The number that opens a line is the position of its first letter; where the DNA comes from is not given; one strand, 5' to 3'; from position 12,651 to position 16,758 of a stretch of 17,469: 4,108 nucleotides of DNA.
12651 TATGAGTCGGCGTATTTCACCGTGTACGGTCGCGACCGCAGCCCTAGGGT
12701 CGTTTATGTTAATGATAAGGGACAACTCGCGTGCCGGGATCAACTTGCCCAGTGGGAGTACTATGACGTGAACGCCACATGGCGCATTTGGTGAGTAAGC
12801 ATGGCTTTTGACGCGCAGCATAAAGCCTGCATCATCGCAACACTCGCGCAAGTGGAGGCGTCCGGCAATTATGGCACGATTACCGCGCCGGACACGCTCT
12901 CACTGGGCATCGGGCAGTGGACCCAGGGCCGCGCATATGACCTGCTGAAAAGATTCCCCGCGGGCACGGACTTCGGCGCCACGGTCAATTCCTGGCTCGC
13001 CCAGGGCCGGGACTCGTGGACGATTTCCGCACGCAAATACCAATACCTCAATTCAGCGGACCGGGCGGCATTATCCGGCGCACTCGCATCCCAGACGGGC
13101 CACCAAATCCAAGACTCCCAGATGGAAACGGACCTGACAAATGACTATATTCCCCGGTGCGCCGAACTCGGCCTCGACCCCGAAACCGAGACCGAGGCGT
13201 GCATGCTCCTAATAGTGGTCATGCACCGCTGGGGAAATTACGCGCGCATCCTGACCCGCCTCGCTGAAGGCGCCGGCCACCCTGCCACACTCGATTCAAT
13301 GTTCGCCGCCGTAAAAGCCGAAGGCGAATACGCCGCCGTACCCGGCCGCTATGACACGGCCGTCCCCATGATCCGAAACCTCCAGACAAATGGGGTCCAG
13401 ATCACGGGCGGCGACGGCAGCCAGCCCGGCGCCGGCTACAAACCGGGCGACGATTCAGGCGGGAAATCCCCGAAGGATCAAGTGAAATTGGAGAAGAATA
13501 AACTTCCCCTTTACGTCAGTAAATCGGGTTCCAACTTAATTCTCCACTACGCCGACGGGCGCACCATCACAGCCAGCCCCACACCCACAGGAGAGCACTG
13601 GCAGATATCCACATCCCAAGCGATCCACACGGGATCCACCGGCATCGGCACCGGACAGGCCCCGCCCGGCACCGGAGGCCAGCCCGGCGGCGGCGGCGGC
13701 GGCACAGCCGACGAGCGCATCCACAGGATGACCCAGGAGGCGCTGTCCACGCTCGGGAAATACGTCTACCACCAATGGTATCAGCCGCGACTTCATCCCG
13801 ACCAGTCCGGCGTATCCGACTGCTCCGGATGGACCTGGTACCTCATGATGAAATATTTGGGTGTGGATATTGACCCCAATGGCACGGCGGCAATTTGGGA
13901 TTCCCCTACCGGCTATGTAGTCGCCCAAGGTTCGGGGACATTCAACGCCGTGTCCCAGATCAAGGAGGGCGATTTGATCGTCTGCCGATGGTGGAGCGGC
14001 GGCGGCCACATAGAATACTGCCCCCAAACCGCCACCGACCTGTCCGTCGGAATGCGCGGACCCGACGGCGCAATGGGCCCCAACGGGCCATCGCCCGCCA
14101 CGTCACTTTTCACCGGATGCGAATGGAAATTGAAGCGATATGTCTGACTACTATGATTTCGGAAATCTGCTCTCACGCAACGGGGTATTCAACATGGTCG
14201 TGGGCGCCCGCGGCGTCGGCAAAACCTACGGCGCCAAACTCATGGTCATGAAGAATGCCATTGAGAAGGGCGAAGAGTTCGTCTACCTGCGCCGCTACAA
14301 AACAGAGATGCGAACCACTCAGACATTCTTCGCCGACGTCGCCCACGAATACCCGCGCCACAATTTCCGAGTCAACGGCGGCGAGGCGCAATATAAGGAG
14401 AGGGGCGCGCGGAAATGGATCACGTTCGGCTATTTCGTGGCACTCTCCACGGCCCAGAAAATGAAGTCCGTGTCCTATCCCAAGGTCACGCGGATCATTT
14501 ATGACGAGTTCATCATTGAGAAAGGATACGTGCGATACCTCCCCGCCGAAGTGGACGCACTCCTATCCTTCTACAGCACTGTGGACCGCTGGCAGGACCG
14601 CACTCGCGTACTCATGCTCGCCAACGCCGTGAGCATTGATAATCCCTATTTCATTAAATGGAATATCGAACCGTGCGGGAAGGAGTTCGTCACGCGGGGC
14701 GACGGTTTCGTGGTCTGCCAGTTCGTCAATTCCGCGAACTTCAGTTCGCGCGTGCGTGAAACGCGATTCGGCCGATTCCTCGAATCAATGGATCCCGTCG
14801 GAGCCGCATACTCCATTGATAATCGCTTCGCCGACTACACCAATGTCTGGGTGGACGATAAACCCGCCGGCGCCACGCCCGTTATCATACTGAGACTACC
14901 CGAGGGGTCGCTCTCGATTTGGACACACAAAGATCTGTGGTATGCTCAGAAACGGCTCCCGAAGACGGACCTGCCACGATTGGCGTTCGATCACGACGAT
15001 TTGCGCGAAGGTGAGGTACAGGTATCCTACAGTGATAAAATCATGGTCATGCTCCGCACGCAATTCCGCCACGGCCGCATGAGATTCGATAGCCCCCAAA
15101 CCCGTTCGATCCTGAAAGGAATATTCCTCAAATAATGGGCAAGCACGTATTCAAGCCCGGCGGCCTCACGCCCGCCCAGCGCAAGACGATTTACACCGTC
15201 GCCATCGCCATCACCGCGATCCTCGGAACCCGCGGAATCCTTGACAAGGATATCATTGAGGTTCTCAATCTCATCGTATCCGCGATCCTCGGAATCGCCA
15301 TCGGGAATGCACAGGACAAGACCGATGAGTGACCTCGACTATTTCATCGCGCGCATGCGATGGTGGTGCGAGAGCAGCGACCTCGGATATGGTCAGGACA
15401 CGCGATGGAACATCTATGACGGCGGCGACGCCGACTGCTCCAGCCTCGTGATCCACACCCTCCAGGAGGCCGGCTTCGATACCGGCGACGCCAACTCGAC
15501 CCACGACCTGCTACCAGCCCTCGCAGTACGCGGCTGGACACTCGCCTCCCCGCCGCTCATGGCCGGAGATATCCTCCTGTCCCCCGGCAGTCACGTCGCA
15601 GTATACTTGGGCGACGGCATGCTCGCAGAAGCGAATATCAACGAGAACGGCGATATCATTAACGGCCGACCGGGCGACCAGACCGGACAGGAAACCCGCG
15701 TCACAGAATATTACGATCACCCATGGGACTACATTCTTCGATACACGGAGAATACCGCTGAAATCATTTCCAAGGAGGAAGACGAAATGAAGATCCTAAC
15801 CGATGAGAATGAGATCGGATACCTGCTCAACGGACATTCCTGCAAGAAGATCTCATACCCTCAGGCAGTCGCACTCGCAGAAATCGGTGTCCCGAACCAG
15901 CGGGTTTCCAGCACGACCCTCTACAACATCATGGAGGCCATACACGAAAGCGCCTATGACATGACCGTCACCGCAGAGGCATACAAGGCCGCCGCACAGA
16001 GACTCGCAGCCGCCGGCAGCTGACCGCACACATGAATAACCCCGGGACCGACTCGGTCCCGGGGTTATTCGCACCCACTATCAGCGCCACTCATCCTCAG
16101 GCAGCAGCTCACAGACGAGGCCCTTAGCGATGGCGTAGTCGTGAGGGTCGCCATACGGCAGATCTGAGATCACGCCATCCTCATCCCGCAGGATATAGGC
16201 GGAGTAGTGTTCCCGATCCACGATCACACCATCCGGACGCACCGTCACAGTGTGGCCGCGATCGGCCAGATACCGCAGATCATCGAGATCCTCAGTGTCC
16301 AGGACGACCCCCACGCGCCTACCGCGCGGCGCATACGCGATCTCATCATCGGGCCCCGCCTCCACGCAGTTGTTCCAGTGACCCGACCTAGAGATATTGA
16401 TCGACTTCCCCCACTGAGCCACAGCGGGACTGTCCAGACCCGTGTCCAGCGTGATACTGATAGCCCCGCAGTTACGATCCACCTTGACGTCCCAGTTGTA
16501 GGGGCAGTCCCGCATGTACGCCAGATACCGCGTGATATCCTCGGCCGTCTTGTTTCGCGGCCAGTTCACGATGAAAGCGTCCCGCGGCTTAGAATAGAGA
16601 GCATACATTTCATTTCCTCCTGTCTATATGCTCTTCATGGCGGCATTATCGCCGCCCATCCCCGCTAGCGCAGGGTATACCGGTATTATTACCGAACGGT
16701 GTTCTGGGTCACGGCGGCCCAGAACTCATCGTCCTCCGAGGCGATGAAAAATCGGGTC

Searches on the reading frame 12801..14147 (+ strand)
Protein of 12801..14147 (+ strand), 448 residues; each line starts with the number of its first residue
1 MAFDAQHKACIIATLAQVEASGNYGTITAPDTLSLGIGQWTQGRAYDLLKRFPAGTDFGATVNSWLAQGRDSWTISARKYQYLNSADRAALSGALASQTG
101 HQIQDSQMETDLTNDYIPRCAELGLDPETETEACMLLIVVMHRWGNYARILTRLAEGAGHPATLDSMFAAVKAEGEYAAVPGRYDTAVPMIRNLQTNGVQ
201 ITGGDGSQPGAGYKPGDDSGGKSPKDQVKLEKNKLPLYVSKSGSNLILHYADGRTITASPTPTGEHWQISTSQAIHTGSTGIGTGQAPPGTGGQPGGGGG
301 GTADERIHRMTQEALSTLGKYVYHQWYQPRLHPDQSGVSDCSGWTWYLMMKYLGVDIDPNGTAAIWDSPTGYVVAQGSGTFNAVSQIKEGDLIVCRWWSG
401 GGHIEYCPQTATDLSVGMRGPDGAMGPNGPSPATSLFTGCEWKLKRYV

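Call 9: search_protein_families(library=pfam, proteins=[window:12801-14147:+], max_evalue=0.01)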
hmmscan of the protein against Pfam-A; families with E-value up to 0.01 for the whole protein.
window:12801-14147:+ (448 aa): 1 family
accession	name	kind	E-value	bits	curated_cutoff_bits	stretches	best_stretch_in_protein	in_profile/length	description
PF00877.26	NLPC_P60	-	0.001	19.4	23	1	338-404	13-68/105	NlpC/P60 family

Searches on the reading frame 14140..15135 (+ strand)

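Call 9: search_protein_families(library=pfam, proteins=[window:14140-15135:+], max_evalue=0.01)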
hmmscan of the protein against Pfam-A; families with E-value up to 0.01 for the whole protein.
window:14140-15135:+ (331 aa): 1 family
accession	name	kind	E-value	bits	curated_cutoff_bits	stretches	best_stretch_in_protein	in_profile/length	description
PF05894.18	Podovirus_Gp16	-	7.8e-59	200.2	25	1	2-330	4-327/331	Podovirus DNA encapsidation protein (Gp16)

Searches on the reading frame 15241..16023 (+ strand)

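Call 9: search_protein_families(library=pfam, proteins=[window:15241-16023:+], max_evalue=0.01)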
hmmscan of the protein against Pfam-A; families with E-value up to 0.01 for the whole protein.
window:15241-16023:+ (260 aa): 2 families
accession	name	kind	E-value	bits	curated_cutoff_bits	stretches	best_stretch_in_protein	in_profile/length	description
PF25309.1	ELLD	-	3.9e-20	72.9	27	2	129-195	2-66/175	Endolysin-like domain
PF00877.26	NLPC_P60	-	0.00013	22.3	23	1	63-134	13-82/105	NlpC/P60 family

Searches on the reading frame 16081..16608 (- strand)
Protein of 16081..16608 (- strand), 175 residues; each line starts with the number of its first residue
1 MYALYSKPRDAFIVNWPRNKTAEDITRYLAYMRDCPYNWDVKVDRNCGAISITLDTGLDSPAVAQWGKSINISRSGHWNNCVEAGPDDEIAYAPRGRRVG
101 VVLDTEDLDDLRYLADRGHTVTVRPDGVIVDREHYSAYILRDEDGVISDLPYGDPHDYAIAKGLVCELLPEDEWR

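Call 46: find_homologous_proteins(query=window:16081-16608:-, max_evalue=1e-10)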
Query window:16081-16608:- (175 aa): 19 proteins with E <= 1e-10 among 76 candidates.
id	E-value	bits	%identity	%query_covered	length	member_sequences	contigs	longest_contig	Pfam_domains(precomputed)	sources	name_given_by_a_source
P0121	1.2e-107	376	91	100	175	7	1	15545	-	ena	-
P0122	2.2e-96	339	86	97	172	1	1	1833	-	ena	-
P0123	8.5e-96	337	84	99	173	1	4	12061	-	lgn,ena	-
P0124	1.9e-88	313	80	97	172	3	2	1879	-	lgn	-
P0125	7.9e-85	301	74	100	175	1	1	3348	-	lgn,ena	-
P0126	1.8e-80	287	74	100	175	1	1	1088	-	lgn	-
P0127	1.1e-79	285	72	99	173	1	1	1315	-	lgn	-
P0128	1.3e-78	281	73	99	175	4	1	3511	-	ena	-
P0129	6.3e-76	272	71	97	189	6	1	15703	-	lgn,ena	-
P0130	1.8e-73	264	69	99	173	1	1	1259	-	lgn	-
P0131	6.8e-73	262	68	100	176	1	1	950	-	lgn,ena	-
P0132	1.1e-71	258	69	97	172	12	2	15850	-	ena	-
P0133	1.7e-70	255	67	99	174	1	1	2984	-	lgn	-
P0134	4.6e-68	247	66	99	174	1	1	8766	-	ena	-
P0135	7.2e-65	236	64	99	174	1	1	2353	-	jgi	-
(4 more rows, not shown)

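Call 47: find_encoding_contigs(protein=P0122, flank=10000, max_places=6)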
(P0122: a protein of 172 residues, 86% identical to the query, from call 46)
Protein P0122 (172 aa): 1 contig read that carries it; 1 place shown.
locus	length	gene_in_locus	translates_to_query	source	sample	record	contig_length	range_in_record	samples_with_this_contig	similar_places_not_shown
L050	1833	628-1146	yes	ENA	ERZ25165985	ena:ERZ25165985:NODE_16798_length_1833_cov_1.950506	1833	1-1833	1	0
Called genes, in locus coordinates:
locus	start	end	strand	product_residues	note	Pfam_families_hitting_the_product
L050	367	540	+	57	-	-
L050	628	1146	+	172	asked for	-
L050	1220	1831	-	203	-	?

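Call 48: find_encoding_contigs(protein=P0124, flank=10000, max_places=6)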
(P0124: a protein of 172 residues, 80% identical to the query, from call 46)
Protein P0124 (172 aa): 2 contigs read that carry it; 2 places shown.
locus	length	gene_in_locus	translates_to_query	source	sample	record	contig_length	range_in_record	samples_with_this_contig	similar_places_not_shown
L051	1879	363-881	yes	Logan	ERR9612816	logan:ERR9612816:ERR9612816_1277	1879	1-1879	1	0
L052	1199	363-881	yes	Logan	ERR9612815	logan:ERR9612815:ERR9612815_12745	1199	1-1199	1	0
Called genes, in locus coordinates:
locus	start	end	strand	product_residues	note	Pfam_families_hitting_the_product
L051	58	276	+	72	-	-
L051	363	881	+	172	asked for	-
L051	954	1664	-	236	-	PF25309:ELLD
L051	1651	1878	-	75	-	?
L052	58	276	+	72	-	-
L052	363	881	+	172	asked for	-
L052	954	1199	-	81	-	?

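Call 49: find_encoding_contigs(protein=P0125, flank=10000, max_places=6)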
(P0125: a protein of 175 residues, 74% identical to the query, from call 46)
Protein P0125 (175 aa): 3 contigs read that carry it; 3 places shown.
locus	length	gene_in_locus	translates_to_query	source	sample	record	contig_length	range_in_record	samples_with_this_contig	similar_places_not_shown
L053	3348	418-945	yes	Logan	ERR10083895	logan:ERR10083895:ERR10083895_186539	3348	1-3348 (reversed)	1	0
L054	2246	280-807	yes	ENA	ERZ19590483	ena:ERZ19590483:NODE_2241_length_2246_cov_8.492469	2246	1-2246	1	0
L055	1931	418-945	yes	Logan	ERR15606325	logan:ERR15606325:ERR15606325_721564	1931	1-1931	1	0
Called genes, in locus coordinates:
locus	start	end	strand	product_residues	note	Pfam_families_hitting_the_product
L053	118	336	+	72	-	-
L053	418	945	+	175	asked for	-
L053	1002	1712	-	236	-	PF25309:ELLD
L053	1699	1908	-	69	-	-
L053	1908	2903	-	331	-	PF05894:Podovirus_Gp16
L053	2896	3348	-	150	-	?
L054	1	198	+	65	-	?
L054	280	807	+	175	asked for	-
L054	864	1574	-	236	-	PF25309:ELLD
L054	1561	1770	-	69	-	-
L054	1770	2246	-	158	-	?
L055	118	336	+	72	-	-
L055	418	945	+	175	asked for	-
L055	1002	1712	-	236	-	PF25309:ELLD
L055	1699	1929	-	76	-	?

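Call 50: find_encoding_contigs(protein=P0128, flank=10000, max_places=6)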
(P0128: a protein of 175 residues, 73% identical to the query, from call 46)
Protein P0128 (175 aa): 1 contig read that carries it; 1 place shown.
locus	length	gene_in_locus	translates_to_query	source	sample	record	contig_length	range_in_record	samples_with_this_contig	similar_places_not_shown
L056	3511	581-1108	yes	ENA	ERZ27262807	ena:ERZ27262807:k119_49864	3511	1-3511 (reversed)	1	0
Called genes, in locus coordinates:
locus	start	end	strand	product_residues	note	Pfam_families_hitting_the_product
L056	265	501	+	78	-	-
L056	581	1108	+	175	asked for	-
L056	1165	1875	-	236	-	PF25309:ELLD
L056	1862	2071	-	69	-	-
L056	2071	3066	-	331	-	PF05894:Podovirus_Gp16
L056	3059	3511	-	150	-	?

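Call 53: find_encoding_contigs(protein=P0123, flank=10000, max_places=6)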
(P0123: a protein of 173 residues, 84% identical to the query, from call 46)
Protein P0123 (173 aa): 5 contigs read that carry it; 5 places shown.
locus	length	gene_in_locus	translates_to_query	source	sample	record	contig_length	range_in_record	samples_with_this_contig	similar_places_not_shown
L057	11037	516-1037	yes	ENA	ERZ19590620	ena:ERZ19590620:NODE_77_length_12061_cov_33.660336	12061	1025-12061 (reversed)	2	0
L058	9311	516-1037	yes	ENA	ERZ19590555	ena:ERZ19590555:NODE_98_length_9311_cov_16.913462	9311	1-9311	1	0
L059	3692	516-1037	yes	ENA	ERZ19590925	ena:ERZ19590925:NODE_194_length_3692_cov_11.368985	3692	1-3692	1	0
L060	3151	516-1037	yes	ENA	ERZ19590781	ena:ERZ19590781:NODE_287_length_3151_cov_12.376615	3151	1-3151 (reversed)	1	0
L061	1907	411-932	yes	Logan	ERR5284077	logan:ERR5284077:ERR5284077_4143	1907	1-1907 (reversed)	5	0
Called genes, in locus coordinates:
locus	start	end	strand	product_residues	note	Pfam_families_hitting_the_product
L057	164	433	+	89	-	-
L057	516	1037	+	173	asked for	-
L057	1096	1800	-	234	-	PF25309:ELLD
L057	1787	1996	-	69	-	-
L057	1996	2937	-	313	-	PF05894:Podovirus_Gp16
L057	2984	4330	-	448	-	-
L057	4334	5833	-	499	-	-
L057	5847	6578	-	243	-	-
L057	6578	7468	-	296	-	PF05352:Phage_connector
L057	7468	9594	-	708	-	PF20934:phi29_gp9_C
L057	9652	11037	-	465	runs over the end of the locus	PF25622:Phi29_MCP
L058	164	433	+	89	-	-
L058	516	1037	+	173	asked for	-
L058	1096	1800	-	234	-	PF25309:ELLD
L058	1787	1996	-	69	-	-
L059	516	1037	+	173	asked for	-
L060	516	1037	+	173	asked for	-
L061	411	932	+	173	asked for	-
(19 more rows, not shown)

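Call 54: find_encoding_contigs(protein=P0121, flank=10000, max_places=6)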
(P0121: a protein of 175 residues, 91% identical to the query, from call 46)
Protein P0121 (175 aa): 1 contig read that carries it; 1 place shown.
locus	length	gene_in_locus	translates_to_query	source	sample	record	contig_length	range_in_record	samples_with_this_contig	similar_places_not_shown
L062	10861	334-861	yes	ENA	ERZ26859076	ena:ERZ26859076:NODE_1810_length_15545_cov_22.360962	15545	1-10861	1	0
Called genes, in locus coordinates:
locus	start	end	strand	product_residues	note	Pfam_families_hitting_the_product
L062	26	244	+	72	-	-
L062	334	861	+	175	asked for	-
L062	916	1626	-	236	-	PF25309:ELLD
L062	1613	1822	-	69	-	-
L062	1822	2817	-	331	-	PF05894:Podovirus_Gp16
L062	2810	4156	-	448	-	-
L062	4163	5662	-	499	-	PF13472:Lipase_GDSL_2 (faint)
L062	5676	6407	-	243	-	-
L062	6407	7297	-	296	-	PF05352:Phage_connector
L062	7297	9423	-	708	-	PF20934:phi29_gp9_C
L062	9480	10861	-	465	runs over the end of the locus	PF25622:Phi29_MCP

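Call 63: find_encoding_contigs(protein=P0133, flank=10000, max_places=6)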
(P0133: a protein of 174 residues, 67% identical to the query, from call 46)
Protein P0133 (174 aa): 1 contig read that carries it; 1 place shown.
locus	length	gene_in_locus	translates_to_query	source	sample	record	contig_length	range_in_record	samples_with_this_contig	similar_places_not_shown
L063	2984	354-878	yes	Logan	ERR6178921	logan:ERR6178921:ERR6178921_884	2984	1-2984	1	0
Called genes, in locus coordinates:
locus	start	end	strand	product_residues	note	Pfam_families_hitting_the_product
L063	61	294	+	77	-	-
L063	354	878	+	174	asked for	-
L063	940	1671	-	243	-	PF25309:ELLD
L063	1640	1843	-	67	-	-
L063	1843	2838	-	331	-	PF05894:Podovirus_Gp16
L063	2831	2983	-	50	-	?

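Call 64: find_encoding_contigs(protein=P0135, flank=10000, max_places=6)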
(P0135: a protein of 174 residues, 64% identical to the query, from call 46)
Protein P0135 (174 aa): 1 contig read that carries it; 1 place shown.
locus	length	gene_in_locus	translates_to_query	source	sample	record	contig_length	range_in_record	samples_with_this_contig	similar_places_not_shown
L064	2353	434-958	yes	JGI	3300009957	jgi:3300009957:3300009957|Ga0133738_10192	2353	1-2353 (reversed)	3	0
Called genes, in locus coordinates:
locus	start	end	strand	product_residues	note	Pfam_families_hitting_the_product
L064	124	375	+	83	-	-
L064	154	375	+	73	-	-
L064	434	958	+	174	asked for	-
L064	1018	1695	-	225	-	PF00877:NLPC_P60 (faint), PF25309:ELLD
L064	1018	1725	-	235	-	PF25309:ELLD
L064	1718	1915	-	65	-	-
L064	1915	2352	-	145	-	?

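Call 65: find_encoding_contigs(protein=P0134, flank=10000, max_places=6)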
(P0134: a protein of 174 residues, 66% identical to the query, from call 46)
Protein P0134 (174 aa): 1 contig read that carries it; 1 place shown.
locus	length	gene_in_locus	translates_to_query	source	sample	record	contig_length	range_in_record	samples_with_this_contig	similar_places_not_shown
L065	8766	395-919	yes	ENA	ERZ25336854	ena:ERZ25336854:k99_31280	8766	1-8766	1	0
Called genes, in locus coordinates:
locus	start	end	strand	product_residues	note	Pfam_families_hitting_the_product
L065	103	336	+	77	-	-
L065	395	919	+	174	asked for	-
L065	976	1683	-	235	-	PF25309:ELLD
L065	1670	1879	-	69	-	-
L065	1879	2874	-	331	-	PF05894:Podovirus_Gp16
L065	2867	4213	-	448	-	-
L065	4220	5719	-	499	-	PF13472:Lipase_GDSL_2 (faint)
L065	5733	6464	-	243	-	-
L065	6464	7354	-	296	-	PF05352:Phage_connector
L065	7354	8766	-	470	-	?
